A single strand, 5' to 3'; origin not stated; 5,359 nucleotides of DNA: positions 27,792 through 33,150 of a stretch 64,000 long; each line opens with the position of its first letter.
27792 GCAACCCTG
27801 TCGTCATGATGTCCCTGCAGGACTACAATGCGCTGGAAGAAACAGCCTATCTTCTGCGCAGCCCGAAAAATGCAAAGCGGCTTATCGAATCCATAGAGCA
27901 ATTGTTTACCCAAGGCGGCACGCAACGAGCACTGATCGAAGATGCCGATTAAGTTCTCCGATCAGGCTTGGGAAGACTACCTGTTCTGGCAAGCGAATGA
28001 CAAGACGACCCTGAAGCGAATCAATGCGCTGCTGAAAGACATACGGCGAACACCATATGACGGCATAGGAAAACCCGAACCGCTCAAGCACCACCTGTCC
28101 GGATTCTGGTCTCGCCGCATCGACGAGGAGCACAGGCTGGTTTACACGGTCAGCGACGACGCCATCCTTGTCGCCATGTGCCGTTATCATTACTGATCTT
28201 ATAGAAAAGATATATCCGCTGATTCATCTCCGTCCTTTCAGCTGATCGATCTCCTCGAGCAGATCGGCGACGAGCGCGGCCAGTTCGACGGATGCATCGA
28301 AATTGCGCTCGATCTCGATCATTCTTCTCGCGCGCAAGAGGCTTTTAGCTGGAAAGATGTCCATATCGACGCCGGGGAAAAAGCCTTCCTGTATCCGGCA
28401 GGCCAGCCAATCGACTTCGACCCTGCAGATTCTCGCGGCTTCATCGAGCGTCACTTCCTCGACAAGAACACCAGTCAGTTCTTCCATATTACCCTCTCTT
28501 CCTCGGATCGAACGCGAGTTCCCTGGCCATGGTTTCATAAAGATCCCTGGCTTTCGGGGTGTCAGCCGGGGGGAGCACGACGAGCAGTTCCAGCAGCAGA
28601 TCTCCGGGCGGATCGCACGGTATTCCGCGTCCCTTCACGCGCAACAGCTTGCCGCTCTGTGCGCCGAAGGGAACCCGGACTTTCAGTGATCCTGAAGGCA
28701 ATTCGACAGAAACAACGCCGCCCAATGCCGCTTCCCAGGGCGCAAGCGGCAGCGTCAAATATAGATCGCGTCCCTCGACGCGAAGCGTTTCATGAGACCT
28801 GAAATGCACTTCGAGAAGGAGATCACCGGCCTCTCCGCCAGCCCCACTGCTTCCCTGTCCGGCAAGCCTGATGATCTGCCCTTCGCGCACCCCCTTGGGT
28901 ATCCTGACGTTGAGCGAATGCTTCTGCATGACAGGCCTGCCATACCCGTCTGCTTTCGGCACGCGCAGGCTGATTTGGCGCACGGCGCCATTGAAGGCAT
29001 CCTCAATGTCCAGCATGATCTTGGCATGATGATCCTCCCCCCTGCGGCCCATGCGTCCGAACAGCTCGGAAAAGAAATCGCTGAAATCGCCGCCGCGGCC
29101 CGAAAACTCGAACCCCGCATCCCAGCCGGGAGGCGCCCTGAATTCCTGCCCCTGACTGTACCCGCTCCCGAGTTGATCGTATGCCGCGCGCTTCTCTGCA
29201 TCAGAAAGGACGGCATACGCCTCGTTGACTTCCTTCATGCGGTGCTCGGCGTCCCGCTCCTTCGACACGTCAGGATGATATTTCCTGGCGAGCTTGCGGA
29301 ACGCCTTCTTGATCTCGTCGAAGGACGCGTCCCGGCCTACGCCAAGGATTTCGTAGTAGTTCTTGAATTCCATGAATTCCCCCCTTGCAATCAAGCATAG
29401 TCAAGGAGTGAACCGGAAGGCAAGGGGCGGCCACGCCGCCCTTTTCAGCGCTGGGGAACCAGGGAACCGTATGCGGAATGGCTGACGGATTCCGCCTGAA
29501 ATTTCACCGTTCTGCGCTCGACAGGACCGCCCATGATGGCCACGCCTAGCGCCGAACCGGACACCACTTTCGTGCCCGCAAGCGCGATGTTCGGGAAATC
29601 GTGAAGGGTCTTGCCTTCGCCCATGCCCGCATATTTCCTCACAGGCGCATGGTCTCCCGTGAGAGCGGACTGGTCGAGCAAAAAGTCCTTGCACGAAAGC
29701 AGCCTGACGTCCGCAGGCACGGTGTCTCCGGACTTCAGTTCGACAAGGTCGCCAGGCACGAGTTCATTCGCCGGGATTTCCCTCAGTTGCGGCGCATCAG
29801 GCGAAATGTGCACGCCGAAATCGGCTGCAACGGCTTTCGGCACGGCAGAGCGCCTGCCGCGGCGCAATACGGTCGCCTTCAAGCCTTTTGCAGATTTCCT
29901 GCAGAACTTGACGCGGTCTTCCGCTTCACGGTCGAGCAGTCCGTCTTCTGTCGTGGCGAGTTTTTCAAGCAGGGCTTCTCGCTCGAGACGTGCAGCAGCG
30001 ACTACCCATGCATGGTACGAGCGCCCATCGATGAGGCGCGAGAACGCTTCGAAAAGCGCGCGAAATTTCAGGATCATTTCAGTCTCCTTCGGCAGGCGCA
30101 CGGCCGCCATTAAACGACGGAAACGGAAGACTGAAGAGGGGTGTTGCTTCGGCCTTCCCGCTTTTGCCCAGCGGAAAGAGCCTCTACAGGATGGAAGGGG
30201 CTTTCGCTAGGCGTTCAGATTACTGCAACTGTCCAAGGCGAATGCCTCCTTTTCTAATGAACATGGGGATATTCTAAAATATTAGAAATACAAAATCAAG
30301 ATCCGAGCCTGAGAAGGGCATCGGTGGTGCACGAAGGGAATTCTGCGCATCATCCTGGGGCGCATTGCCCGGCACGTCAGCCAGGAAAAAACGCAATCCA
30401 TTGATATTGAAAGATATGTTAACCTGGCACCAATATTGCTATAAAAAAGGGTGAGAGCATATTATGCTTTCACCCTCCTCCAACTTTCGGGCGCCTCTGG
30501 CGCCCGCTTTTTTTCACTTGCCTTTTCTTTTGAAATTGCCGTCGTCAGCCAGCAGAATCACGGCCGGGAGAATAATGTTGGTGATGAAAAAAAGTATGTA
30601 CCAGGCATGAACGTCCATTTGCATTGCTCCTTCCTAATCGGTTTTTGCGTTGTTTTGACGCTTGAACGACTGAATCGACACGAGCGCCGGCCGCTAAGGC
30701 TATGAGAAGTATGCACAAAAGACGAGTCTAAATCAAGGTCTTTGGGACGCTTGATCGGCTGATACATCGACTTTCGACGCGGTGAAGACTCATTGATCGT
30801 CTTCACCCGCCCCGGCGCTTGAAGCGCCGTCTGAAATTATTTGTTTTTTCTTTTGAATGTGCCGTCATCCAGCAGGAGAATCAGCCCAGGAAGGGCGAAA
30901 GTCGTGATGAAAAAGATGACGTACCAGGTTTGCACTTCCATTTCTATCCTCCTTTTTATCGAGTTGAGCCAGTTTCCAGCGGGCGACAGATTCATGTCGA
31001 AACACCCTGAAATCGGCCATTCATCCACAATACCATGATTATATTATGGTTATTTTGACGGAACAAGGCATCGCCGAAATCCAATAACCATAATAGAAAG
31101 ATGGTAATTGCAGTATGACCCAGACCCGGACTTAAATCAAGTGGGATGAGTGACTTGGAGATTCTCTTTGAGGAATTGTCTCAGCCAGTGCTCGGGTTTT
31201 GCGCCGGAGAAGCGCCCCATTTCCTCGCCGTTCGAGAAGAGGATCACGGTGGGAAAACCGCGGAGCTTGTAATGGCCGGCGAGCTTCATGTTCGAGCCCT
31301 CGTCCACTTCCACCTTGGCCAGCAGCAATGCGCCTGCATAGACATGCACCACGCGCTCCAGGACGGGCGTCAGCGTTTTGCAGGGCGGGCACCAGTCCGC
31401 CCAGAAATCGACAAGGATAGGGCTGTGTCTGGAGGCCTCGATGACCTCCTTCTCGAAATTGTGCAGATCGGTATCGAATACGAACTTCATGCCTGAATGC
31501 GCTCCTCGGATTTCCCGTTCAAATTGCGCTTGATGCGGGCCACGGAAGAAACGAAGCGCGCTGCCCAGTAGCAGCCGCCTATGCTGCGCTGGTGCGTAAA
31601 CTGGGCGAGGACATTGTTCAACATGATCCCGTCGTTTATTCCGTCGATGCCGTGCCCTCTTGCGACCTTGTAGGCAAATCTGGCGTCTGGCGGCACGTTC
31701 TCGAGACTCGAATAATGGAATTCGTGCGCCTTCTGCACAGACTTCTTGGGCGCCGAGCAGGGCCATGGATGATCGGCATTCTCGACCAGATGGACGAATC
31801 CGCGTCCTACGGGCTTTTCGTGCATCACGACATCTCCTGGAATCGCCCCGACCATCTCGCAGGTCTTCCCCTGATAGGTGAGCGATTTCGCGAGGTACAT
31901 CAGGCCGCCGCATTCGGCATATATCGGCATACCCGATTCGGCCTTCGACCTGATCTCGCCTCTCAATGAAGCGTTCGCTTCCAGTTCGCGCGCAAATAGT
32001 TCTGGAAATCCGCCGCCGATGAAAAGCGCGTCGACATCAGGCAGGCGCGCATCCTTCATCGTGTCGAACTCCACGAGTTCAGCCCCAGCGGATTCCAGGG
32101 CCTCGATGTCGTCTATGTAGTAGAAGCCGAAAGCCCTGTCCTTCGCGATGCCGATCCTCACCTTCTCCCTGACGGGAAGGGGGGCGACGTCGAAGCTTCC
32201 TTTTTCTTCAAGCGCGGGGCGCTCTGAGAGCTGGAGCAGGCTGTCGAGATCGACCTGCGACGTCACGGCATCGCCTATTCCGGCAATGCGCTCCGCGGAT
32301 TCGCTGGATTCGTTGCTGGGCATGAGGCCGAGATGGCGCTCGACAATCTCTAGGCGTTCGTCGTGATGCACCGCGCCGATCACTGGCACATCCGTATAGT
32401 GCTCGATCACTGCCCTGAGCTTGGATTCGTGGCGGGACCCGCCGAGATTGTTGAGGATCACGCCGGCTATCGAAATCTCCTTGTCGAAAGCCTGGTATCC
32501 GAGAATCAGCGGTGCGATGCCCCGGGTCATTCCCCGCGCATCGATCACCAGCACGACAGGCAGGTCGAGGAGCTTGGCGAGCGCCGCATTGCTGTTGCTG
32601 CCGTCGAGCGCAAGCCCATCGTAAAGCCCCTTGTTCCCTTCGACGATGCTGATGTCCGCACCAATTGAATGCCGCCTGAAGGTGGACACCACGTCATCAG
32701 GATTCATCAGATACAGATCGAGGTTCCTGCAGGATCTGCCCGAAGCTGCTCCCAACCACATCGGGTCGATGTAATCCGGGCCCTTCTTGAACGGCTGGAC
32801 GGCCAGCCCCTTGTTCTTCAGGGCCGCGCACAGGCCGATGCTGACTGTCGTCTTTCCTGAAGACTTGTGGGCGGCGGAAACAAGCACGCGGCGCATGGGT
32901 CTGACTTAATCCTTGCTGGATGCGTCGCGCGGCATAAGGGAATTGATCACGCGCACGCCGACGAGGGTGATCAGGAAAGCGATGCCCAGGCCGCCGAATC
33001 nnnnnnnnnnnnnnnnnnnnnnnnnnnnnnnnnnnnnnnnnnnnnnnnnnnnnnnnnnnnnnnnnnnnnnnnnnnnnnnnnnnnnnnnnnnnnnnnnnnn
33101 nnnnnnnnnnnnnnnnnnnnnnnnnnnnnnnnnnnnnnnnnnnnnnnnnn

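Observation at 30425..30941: Tandem paralogous 34/36-codon hydrophobic-peptide genes with a convergent, 3'-overlapping sigma-54-driven sRNA candidate (type I toxin-antitoxin-like layout)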

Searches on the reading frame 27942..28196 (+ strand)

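Call 44: search_protein_families(library=pfam, proteins=[window:27942-28196:+], max_evalue=0.001)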
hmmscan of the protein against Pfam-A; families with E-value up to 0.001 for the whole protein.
window:27942-28196:+ (84 aa): 1 family
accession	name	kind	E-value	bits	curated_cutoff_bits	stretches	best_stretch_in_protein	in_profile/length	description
PF06769.20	YoeB_toxin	-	1e-40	138.1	27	1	5-84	1-80/80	YoeB-like toxin of bacterial type II toxin-antitoxin system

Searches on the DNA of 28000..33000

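Call 5: search_rna_families(source=window, start=28000, end=33000, threshold=evalue, max_evalue=1)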
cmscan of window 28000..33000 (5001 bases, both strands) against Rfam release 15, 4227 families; matches with E-value up to 1: 0.
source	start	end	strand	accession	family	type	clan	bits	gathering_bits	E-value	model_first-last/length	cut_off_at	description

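Call 37: search_rna_families(source=window, start=30400, end=30540, threshold=evalue, max_evalue=10, show_alignments=3)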
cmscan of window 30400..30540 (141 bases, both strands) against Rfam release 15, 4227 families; matches with E-value up to 10: 23.
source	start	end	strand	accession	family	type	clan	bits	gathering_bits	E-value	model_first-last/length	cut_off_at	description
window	30434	30474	-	RF02454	ncr982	Gene; sRNA;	-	20.9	50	0.44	1-79/79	no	Bacillus sRNA ncr982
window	30451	30509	+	RF01116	Yfr1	Gene; sRNA;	-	20.4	38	0.028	1-59/59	no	Cyanobacterial functional RNA 1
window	30450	30522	+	RF02454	ncr982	Gene; sRNA;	-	20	50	0.68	1-79/79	no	Bacillus sRNA ncr982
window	30459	30521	+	RF00519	suhB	Gene; sRNA;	CL00108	19.7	41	0.032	1-77/77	no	Makes More Granules Regulator RNA (mmgR)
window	30433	30514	-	RF02420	Bp1_162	Gene; sRNA;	-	19.1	50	0.31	1-100/100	no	Burkholderia sRNA Bp1_Cand612_SIPHT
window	30448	30514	+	RF02651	SorY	Gene; sRNA;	-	17.2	111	0.14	1-83/83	no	Singlet oxygen resistance RNA Y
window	30441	30483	-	RF01900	mir-2024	Gene; miRNA;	-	15.6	69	0.82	1-77/77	no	mir-2024 microRNA precursor family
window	30447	30477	+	RF03789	MIR5269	Gene; miRNA;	-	15.4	60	2.3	1-80/80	no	MIR5269 microRNA precursor family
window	30436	30483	-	RF00073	MIR156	Gene; miRNA;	-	15.3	62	0.94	1-88/88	no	mir-156 microRNA precursor family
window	30468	30513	+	RF02278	Betaproteobacteria_toxic_sRNA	Gene; sRNA;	-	15.2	50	0.56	1-64/64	no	Betaproteobacteria toxic small RNA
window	30446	30476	-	RF04106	mir-1303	Gene; miRNA;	-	13.6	107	4.4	1-85/85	no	mir-1303 microRNA precursor family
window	30446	30479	+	RF03391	mir-588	Gene; miRNA;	-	12.8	70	8.1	22-61/81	no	mir-588 microRNA precursor family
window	30442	30513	+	RF02784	SorX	Gene; sRNA;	-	12.3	46.6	1.2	1-73/73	no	Singlet oxygen resistance RNA X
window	30448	30477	+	RF04083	MIR528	Gene; miRNA;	-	12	62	5.4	1-89/89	no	MIR528 microRNA precursor family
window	30432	30514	+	RF00079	OmrA-B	Gene; sRNA;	-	11.9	40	6.1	1-87/87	no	OmrA-B family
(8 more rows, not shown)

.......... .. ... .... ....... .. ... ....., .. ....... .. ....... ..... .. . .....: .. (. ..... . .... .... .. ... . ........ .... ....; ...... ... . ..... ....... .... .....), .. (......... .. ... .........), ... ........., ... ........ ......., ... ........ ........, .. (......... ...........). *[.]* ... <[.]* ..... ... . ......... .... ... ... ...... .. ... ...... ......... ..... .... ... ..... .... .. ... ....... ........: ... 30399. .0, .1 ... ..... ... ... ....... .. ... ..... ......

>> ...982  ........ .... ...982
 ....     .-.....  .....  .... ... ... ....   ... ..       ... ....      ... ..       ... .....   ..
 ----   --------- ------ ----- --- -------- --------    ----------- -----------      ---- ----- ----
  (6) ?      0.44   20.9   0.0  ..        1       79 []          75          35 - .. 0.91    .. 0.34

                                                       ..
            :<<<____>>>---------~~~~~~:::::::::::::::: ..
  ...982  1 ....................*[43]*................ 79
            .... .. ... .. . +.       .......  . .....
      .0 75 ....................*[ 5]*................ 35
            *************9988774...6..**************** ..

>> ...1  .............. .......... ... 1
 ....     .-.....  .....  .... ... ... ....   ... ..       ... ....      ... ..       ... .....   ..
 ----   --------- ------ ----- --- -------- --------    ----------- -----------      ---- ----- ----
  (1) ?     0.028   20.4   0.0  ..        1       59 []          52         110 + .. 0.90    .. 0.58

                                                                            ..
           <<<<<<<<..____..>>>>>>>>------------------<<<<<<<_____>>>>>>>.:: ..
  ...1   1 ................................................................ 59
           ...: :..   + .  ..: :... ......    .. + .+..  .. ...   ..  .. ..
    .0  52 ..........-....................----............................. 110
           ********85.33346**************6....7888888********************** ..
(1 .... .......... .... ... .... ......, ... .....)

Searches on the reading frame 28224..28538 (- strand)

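Call 44: search_protein_families(library=pfam, proteins=[window:28224-28538:-], max_evalue=0.001)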
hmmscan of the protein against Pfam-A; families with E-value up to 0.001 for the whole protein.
window:28224-28538:- (104 aa): 1 family
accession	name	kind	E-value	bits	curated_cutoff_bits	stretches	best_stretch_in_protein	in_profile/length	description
PF13591.12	MerR_2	-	0.00012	22.2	29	1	40-101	21-76/84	MerR HTH family regulatory protein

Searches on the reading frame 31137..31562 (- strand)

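Call 44: search_protein_families(library=pfam, proteins=[window:31137-31562:-], max_evalue=0.001)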
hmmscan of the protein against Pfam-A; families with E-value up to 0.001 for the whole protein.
window:31137-31562:- (141 aa): 5 families
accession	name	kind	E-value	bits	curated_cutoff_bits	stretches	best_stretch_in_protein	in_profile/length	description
PF00085.26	Thioredoxin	-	2.2e-24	85.8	23.5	1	31-133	5-103/103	Thioredoxin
PF13098.12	Thioredoxin_2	-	1.9e-09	38.2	27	1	44-130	3-103/104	Thioredoxin-like domain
PF13905.12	Thioredoxin_8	-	1.5e-07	32.1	27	1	48-75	3-30/94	Thioredoxin-like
PF13899.12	Thioredoxin_7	-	3.7e-05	24.2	27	1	44-109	15-81/83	Thioredoxin-like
PF01323.26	DSBA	-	0.00021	21.5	25.6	0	90-131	154-190/191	DSBA-like thioredoxin domain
